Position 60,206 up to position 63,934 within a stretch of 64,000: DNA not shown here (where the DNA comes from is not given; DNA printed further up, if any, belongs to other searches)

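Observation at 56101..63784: Co-directional SNF2 helicase, SbcD-like nuclease and hook-less SbcC-like ATPase module: candidate repair or defence system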

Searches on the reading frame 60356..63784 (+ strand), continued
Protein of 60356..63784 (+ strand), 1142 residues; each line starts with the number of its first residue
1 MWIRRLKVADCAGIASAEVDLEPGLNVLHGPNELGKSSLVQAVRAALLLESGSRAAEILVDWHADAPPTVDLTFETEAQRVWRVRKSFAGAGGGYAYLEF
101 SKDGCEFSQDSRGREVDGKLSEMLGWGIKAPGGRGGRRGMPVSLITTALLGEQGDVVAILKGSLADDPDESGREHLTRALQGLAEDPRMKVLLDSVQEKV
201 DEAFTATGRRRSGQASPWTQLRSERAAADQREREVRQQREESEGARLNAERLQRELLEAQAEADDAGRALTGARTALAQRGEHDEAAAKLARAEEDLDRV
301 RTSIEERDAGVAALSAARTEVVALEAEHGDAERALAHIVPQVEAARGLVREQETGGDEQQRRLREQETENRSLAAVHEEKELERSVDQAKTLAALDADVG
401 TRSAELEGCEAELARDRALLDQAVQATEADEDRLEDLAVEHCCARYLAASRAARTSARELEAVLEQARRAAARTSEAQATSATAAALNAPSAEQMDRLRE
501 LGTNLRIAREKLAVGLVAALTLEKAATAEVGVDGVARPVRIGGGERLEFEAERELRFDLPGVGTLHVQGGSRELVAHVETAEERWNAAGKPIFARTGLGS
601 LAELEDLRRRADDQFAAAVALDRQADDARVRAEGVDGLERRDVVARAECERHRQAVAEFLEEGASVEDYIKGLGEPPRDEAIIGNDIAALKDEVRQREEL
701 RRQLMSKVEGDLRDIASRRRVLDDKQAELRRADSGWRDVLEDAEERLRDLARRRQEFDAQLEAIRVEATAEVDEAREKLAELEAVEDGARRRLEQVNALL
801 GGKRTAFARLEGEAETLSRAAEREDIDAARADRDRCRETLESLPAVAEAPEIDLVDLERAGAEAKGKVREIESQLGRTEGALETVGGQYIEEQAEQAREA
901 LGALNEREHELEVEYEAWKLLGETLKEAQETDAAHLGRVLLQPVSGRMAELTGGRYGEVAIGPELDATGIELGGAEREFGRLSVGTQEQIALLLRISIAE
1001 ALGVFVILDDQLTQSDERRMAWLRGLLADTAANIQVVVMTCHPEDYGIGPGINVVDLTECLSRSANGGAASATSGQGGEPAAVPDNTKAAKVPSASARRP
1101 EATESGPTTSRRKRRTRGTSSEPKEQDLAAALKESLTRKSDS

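Call 82: fold_search(model_id=the predicted structure, library=pdb)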
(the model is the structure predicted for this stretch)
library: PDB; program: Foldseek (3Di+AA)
matches with E <= 10: 489; with E <= 0.001: 27
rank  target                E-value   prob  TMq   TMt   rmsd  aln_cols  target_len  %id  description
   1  8i4x_B                1.2e-13  1.00  0.15  0.16  107.3      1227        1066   12  Cryo-EM structure of 5-subunit Smc5/6 (released 2024-06-26)
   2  6yvu_B                2.0e-13  1.00  0.17  0.16  109.1      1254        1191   11  Condensin complex from S.cerevisiae ATP-free apo non-engaged state (released 2020-07-15)
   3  9gm7_A                7.1e-12  1.00  0.11  0.09  83.4      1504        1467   13  MukBEF in a nucleotide-bound state with open neck gate (monomer) (released 2025-03-26)
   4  7nyx_A                1.9e-11  1.00  0.15  0.13  89.5      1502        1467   13  Cryo-EM structure of the MukBEF-MatP-DNA monomer (closed conformation) (released 2021-07-07)
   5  7yqh_B                2.0e-11  1.00  0.14  0.14  102.0      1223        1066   11  Cryo-EM structure of 8-subunit Smc5/6 (released 2024-01-31)
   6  9qe0_B                1.9e-10  1.00  0.09  0.08  62.9      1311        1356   11  Neobacillus vireti Wadjet-II JetABC dimer (released 2025-06-25)
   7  8i13_B                2.2e-10  1.00  0.15  0.16  98.4      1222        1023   11  Cryo-EM structure of 6-subunit Smc5/6 (released 2024-06-26)
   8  7qcd_A                3.4e-10  1.00  0.14  0.15  115.3      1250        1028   12  CryoEM structure of the Smc5/6-holocomplex (composite structure) (released 2022-09-21)
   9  7qcd_B                3.8e-10  1.00  0.12  0.14  108.3      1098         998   12  CryoEM structure of the Smc5/6-holocomplex (composite structure) (released 2022-09-21)
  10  9qe0_A                4.0e-10  1.00  0.14  0.12  61.2      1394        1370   11  Neobacillus vireti Wadjet-II JetABC dimer (released 2025-06-25)
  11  8i4x_A                5.8e-10  1.00  0.14  0.14  111.2      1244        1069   12  Cryo-EM structure of 5-subunit Smc5/6 (released 2024-06-26)
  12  6yvu_A                3.0e-09  1.00  0.13  0.13  106.5      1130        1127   12  Condensin complex from S.cerevisiae ATP-free apo non-engaged state (released 2020-07-15)
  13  9gm6_B                6.1e-09  1.00  0.12  0.12  68.3      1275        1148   13  MukBEF in a nucleotide-bound state with open neck gate (heads core) (released 2025-03-26)
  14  7yqh_A                6.7e-09  1.00  0.14  0.14  109.4      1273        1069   10  Cryo-EM structure of 8-subunit Smc5/6 (released 2024-01-31)
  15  9gm6_A                7.4e-09  1.00  0.09  0.09  60.7      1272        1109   13  MukBEF in a nucleotide-bound state with open neck gate (heads core) (released 2025-03-26)
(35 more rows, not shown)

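Call 83: search_solved_structures(query=A5, max_evalue=0.001, show_alignments=3)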
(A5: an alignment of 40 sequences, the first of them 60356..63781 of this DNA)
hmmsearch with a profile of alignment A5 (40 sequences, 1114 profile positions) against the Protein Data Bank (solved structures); distinct sequences matched with E-value up to 0.001: 12.
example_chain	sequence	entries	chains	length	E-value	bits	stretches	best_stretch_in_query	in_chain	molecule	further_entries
3qf7_A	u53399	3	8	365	4.4e-09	38.3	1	1-47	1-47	Rad50 | Probable DNA double-strand break repair Rad50 ATPase,Probable DNA double-strand break repa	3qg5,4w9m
3tho_A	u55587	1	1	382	8.6e-08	34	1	1-47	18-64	Probable DNA double-strand break repair Rad50 ATPase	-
3qku_A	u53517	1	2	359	2.5e-07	32.5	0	947-1049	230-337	DNA double-strand break repair rad50 ATPase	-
3qkt_A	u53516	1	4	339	2.9e-07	32.3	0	947-1056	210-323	DNA double-strand break repair rad50 ATPase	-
4nck_A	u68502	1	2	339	2.3e-06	29.3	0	1-89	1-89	DNA double-strand break repair Rad50 ATPase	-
4nch_A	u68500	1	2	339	2.7e-06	29.1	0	1-89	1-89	DNA double-strand break repair Rad50 ATPase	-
4nci_A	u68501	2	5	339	3.2e-06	28.8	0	1-89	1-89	DNA double-strand break repair Rad50 ATPase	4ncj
3aux_A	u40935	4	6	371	1.6e-05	26.5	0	981-1046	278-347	DNA double-strand break repair rad50 ATPase | DNA double-strand break repair Rad50 ATPase,DNA double-strand break repair Rad50 ATPase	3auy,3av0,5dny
5xg3_A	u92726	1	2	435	2.7e-05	25.8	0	1-52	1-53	Chromosome partition protein Smc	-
3zgx_A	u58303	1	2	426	2.9e-05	25.6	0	1-52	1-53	CHROMOSOME PARTITION PROTEIN SMC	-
5h66_A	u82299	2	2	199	4.2e-05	25.1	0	1-52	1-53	Chromosome partition protein Smc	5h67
5f3w_B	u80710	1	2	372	5.9e-05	24.6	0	981-1046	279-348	DNA double-strand break repair Rad50 ATPase,DNA double-strand break repair Rad50 ATPase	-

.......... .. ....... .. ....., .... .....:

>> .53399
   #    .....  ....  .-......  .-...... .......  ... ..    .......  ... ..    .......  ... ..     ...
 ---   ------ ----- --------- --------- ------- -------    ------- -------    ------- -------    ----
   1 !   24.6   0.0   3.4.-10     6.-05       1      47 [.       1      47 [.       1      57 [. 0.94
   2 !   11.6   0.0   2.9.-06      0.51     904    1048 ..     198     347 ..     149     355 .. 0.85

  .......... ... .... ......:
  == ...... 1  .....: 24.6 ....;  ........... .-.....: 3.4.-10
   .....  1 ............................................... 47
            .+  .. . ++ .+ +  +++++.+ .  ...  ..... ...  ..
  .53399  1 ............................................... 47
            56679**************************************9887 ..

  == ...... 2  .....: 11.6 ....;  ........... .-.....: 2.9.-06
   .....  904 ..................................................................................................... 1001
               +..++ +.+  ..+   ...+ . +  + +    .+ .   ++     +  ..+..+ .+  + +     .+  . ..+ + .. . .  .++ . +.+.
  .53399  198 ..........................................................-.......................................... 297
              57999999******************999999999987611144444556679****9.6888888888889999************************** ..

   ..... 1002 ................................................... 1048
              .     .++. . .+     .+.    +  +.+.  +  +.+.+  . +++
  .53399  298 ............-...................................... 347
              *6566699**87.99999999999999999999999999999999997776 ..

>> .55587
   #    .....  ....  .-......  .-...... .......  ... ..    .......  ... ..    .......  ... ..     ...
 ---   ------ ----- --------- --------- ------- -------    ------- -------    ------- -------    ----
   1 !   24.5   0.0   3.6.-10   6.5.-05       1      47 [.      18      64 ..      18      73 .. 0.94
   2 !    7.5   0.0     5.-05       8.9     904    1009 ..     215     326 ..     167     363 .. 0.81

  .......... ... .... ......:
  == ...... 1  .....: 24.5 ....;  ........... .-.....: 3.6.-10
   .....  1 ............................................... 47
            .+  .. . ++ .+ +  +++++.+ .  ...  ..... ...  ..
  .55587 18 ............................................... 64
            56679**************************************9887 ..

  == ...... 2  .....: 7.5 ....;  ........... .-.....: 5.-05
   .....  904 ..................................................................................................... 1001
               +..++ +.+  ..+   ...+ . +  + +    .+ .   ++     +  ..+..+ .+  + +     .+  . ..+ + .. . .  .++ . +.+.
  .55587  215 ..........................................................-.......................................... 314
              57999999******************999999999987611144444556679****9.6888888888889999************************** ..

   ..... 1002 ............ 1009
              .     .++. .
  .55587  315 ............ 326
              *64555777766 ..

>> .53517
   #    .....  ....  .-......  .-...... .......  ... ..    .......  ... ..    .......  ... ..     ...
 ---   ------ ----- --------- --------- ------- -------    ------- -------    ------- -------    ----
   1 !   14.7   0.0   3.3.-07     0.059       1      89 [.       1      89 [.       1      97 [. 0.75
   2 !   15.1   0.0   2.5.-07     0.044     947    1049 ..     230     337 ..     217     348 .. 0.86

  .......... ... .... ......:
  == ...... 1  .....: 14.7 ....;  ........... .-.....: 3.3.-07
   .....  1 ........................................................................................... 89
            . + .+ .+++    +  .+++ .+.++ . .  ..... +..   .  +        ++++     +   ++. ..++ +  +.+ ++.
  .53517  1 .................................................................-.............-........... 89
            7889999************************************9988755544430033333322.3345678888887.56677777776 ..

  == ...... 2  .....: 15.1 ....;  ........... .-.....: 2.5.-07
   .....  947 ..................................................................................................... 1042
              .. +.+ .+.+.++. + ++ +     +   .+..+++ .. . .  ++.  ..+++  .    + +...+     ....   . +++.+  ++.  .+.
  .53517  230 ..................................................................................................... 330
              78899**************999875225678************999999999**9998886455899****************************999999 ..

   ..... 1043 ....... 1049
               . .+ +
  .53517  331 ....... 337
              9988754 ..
